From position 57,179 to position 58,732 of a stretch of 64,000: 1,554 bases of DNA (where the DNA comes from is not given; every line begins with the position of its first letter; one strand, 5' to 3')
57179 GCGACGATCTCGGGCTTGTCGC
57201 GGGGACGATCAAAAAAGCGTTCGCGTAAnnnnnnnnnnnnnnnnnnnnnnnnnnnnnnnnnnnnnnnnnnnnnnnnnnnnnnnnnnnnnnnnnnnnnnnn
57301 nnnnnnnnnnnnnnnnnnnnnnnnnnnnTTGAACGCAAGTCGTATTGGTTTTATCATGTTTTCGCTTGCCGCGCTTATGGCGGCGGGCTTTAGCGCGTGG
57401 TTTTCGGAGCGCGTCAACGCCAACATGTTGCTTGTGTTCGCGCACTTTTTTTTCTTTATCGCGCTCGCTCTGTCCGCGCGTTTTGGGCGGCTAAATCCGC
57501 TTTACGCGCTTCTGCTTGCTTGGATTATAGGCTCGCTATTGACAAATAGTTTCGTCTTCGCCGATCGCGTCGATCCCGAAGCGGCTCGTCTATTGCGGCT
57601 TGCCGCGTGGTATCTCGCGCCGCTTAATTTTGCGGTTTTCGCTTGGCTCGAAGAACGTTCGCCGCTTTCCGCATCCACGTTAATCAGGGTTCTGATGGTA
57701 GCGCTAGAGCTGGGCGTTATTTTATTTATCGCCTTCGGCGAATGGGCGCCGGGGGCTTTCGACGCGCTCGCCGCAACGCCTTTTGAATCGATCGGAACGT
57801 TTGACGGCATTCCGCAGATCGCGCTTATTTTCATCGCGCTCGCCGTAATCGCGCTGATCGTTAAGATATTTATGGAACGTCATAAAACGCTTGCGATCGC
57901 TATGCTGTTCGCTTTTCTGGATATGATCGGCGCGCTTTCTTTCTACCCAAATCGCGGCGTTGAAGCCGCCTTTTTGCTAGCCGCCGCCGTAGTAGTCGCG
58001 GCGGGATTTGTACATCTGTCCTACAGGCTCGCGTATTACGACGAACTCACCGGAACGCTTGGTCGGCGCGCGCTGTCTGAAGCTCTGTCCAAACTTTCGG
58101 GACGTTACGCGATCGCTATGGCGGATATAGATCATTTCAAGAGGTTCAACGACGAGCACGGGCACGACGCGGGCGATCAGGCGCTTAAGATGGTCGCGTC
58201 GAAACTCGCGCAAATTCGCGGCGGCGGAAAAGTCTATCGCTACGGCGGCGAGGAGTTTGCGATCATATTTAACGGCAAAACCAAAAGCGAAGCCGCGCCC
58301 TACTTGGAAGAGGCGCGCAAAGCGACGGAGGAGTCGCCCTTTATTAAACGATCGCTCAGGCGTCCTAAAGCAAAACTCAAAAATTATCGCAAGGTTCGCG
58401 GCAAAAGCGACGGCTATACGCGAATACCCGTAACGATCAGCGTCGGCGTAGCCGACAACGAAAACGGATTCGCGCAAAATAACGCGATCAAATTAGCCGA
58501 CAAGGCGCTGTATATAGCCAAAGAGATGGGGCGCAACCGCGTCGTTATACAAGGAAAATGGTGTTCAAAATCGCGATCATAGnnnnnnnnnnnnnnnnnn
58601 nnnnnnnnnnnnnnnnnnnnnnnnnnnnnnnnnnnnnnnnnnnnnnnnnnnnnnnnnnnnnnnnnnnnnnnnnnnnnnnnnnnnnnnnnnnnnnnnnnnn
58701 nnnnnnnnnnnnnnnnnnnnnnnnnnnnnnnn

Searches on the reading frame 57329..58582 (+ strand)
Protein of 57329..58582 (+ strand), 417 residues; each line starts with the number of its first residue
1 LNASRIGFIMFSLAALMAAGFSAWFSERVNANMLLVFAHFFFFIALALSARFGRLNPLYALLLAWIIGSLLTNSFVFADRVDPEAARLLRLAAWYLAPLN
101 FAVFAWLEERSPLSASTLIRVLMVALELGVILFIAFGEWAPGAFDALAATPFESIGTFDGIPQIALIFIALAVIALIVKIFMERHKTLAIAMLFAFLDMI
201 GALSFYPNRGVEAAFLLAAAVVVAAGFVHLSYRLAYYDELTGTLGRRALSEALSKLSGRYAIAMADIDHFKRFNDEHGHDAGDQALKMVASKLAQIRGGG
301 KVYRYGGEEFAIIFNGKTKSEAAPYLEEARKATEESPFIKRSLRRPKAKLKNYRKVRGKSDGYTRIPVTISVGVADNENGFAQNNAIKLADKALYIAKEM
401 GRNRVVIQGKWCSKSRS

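Call 99: search_protein_families(library=pfam, proteins=[window:57329-58582:+], max_evalue=0.0001)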
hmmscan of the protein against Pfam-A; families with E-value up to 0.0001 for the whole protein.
window:57329-58582:+ (417 aa): 1 family
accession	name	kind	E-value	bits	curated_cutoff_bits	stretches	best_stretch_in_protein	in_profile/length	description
PF00990.26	GGDEF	-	3.3e-27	95.7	23.8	1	235-404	1-161/161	Diguanylate cyclase, GGDEF domain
